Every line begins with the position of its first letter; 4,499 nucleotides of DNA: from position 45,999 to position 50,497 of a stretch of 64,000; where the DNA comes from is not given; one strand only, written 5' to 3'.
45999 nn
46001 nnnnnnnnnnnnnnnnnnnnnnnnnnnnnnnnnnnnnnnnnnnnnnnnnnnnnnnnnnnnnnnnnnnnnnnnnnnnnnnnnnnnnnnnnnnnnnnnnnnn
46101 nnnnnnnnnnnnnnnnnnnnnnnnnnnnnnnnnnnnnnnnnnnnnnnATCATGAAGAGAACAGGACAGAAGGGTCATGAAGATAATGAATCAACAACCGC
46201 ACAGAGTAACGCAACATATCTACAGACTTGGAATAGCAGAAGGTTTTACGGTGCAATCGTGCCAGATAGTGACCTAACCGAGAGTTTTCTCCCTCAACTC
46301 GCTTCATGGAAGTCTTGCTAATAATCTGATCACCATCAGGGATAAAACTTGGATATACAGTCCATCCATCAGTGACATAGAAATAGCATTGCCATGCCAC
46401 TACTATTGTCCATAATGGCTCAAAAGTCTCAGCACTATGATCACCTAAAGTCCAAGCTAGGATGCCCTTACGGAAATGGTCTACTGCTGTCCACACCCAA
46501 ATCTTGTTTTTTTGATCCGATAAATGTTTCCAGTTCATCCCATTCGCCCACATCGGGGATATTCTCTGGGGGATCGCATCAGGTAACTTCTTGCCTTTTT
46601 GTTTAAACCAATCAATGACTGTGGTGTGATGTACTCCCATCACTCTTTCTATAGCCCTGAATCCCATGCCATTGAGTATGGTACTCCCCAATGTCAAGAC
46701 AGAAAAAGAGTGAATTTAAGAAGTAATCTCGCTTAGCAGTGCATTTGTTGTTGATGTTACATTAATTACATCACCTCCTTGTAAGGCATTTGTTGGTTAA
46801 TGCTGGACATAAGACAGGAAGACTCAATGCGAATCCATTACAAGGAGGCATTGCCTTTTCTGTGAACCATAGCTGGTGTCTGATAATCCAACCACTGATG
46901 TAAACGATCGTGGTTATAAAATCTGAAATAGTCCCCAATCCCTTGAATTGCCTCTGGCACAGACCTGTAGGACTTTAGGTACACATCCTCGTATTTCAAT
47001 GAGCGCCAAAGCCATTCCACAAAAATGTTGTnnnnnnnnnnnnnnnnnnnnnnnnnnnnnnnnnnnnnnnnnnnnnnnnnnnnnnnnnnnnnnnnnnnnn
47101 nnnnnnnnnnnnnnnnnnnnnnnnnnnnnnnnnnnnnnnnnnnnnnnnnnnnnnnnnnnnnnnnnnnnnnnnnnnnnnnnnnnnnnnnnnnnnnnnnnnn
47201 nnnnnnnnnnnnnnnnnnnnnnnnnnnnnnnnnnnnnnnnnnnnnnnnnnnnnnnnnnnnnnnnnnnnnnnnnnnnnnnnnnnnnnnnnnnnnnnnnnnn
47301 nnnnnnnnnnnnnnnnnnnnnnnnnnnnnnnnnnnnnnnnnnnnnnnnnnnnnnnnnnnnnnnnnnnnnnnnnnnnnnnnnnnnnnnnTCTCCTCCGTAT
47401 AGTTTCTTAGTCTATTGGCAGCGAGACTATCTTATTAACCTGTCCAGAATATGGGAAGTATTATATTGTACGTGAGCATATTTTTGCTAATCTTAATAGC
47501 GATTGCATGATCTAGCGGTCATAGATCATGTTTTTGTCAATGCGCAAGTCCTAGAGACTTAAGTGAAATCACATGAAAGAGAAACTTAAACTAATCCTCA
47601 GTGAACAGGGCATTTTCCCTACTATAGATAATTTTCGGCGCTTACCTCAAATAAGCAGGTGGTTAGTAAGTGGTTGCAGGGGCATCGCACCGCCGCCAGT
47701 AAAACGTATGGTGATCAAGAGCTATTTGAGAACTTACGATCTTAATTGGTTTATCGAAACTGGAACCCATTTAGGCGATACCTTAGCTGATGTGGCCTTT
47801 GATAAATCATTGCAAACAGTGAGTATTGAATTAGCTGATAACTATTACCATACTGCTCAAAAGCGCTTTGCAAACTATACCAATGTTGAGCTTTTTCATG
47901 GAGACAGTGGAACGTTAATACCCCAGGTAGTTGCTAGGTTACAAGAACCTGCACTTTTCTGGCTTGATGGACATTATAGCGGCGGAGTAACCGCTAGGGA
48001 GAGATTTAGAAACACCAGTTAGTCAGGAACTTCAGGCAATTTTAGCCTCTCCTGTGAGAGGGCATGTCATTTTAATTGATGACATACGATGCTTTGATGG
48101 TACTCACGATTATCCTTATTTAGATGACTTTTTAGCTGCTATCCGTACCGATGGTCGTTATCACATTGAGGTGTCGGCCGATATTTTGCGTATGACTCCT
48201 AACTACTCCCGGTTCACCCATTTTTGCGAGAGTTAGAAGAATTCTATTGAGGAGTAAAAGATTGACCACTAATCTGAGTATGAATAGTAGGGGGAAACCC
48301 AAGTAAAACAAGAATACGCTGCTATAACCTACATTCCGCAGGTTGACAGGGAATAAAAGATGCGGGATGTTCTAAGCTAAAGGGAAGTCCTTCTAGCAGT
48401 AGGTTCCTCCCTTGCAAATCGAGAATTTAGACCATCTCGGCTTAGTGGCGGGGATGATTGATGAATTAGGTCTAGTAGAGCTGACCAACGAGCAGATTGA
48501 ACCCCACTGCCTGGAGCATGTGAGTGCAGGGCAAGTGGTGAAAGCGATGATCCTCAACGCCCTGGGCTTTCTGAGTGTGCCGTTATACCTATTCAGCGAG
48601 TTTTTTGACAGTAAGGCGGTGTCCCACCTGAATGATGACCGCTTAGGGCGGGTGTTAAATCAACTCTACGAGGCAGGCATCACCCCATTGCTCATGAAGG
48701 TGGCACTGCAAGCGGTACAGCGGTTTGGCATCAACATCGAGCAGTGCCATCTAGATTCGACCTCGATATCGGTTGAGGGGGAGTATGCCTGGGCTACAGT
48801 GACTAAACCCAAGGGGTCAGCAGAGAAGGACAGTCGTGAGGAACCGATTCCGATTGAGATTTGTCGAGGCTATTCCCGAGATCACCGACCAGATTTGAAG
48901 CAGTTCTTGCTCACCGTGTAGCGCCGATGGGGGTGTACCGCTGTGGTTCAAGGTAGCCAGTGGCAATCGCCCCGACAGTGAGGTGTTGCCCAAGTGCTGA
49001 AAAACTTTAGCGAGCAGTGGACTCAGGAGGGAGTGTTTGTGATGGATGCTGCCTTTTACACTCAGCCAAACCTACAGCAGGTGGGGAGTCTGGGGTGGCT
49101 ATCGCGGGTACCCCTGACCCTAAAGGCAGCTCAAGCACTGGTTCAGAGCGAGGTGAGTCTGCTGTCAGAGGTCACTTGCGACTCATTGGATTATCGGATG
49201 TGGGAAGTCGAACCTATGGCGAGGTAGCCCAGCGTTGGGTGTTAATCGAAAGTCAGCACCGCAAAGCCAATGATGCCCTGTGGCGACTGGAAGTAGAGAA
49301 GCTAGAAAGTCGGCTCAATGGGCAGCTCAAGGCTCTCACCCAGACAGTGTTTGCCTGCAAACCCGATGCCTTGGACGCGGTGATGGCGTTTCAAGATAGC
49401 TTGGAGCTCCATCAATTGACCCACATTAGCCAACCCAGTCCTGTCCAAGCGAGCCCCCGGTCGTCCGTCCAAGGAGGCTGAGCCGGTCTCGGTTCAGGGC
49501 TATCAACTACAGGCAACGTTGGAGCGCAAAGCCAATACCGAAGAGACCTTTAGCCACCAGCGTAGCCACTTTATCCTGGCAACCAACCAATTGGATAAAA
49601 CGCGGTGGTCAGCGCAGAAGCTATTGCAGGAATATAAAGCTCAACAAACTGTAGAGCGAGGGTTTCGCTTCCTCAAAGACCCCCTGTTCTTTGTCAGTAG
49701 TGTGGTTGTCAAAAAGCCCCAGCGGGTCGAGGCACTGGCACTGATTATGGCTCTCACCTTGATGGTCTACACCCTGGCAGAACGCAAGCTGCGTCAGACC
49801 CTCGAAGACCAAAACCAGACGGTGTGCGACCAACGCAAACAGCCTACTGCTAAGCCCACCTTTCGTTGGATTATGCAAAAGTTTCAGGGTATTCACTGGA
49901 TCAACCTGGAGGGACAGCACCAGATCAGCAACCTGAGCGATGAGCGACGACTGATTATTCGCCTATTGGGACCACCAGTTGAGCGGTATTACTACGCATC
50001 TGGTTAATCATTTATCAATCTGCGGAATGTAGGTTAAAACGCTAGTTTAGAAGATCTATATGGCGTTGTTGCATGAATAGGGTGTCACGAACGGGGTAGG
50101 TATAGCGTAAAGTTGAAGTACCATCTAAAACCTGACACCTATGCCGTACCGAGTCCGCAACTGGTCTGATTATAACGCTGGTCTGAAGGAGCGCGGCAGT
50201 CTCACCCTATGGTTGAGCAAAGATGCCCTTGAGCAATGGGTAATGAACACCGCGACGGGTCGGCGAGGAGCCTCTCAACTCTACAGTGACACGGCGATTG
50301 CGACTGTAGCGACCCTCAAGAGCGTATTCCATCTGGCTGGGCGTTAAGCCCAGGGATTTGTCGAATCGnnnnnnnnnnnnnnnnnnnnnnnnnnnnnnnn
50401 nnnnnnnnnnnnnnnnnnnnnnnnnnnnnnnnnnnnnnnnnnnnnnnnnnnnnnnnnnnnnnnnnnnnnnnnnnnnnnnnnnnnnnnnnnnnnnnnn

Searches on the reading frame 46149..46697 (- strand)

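Call 61: search_protein_families(library=pfam, proteins=[window:46149-46697:-], max_evalue=0.001)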
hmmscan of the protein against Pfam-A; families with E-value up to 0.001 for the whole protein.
window:46149-46697:- (182 aa): 1 family
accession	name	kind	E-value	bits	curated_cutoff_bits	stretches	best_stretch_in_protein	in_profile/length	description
PF03400.19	DDE_Tnp_IS1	-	5.4e-20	72.5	24.1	1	55-162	10-117/131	IS1 transposase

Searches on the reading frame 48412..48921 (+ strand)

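Call 61: search_protein_families(library=pfam, proteins=[window:48412-48921:+], max_evalue=0.001)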
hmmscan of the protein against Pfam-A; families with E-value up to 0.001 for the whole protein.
window:48412-48921:+ (169 aa): 1 family
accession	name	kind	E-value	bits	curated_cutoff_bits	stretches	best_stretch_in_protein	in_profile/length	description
PF14104.11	DUF4277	-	2.5e-31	108.7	25.4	1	2-98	2-108/109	Domain of unknown function (DUF4277)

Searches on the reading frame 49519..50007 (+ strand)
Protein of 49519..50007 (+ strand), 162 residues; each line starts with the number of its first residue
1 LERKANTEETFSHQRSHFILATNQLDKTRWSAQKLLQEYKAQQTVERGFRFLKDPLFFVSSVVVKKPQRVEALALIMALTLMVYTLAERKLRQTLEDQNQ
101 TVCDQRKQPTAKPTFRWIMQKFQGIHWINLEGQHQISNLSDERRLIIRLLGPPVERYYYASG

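Call 61: search_protein_families(library=pfam, proteins=[window:49519-50007:+], max_evalue=0.001)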
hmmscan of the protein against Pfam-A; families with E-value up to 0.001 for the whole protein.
window:49519-50007:+ (162 aa): 1 family
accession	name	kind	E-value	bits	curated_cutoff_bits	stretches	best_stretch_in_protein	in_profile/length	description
PF01609.27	DDE_Tnp_1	-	0.0003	21.1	23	1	22-82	140-199/200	Transposase DDE domain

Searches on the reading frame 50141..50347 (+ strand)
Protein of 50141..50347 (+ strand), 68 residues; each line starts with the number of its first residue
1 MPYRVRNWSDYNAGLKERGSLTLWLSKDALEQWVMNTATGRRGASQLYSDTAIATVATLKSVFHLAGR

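Call 61: search_protein_families(library=pfam, proteins=[window:50141-50347:+], max_evalue=0.001)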
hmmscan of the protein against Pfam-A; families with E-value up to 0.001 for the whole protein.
window:50141-50347:+ (68 aa): 1 family
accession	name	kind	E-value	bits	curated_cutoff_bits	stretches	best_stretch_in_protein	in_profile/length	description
PF13737.12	DDE_Tnp_1_5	-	3.6e-14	53.6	28.1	1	16-68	1-53/112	Transposase DDE domain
